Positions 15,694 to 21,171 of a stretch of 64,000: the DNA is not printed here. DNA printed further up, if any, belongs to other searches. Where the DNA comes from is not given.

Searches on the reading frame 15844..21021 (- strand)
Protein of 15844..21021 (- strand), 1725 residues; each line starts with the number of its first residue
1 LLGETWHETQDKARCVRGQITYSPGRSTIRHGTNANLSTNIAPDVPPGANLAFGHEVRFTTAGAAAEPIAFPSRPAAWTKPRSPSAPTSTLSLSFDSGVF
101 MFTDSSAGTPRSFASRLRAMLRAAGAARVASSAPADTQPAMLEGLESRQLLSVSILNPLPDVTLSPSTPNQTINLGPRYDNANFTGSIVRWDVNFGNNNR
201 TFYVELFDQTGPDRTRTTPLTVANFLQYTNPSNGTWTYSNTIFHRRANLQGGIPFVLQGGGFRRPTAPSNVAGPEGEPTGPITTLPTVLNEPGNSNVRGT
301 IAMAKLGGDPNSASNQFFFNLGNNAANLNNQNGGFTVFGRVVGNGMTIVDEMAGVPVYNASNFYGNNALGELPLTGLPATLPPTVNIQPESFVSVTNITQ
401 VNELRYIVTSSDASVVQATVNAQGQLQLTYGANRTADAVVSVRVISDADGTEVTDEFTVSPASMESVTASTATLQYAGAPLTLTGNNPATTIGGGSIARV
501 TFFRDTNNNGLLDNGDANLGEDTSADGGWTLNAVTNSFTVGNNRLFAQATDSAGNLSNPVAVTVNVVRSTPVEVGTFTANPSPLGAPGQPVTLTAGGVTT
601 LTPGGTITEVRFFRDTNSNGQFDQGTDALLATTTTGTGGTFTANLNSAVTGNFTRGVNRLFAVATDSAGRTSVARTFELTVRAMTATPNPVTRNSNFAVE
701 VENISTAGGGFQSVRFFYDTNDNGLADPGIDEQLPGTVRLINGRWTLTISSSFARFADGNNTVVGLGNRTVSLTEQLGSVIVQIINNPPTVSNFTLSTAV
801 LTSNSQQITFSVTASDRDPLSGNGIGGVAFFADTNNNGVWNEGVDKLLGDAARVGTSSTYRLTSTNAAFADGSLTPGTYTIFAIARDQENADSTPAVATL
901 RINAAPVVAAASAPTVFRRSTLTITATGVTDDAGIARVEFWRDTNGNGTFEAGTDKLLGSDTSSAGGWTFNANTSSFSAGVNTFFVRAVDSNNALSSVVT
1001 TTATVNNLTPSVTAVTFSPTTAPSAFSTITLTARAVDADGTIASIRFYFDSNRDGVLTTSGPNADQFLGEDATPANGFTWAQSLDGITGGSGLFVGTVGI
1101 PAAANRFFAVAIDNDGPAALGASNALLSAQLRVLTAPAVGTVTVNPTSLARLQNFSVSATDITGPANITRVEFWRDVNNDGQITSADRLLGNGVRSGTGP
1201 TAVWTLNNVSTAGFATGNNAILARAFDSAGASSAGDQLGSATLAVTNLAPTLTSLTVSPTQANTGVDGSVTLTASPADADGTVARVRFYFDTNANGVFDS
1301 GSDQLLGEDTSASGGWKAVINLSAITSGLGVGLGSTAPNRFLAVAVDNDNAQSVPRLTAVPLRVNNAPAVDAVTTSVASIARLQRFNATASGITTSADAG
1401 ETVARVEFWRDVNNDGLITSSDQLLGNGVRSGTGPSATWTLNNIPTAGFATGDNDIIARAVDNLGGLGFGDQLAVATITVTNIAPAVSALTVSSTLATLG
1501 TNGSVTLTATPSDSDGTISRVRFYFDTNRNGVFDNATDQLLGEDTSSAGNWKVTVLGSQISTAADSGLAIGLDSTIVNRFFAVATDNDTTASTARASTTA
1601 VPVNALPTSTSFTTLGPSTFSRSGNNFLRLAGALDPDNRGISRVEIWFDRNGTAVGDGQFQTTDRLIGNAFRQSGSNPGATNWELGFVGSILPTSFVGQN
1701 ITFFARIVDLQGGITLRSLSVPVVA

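Call 42: search_protein_families(library=pfam, proteins=[window:15844-21021:-], max_evalue=0.001)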
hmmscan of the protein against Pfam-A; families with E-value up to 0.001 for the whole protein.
window:15844-21021:- (1725 aa): 2 families
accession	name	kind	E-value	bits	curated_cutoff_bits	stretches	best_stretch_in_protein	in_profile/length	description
PF00160.26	Pro_isomerase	-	2.4e-21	77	21.7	1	216-359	19-144/159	Cyclophilin type peptidyl-prolyl cis-trans isomerase/CLD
PF17957.7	Big_7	-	3.3e-21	76.2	24.1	2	913-983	10-67/70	Bacterial Ig domain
